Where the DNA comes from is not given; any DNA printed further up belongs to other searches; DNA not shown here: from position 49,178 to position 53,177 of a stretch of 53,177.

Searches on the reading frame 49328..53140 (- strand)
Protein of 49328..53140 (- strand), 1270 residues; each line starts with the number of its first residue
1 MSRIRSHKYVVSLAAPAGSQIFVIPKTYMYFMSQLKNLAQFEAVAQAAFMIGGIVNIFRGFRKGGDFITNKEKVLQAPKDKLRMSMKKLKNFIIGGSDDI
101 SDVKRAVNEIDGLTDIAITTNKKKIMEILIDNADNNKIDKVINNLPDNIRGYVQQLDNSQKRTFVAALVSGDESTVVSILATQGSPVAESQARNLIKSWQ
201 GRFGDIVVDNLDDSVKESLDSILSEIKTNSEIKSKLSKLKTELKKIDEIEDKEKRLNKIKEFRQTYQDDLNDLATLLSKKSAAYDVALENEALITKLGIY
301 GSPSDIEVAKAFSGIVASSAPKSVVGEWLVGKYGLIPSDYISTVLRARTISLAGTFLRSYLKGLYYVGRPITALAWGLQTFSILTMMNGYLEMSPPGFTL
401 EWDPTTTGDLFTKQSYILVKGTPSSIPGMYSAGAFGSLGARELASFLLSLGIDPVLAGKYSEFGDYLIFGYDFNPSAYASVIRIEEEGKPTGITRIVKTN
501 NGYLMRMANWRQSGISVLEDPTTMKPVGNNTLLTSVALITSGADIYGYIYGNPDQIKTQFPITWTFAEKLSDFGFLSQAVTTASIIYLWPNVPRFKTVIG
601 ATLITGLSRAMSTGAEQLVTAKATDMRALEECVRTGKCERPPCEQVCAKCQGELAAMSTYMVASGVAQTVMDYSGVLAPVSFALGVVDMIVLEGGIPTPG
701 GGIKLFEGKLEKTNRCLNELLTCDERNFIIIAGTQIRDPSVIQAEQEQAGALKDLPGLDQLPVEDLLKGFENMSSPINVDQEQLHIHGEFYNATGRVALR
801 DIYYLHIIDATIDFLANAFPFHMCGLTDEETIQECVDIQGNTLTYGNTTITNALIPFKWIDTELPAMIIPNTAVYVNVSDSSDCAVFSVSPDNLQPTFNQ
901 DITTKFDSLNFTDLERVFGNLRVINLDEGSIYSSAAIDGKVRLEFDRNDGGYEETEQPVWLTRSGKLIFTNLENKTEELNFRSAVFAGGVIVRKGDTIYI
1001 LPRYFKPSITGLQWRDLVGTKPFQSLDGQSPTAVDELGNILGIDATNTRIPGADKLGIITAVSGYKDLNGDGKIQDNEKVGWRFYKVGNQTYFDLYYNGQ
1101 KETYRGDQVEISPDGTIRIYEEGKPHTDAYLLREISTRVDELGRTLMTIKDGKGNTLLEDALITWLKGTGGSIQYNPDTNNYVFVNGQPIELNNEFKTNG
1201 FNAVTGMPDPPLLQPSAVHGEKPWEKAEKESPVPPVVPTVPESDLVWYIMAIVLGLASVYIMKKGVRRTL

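Call 5: search_protein_families(library=pfam, proteins=[window:49328-53140:-], max_evalue=1)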
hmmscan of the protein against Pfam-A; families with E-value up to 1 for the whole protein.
window:49328-53140:- (1270 aa): 5 families
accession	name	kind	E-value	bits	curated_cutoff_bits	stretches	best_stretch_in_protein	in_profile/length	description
PF04108.17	ATG17_like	-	0.0026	17.7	43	1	77-267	123-299/355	Autophagy protein ATG17-like domain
PF18394.6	TBK1_CCD1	-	0.015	15.3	25.9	1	215-280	65-130/256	TANK-binding kinase 1 coiled-coil domain 1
PF10234.14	Cluap1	-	0.027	14.3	25.8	1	210-284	165-244/268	Clusterin-associated protein-1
PF20025.4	DUF6433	-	0.15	12.5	38.9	1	69-113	50-94/115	Family of unknown function (DUF6433)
PF01763.21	Herpes_UL6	-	0.67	8.8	27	1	119-276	290-434/562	Herpesvirus UL6 like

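Call 7: search_protein_families(library=ncbifam, proteins=[window:49328-53140:-], max_evalue=0.1)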
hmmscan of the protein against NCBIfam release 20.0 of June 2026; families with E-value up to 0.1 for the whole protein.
window:49328-53140:- (1270 aa): 0 families
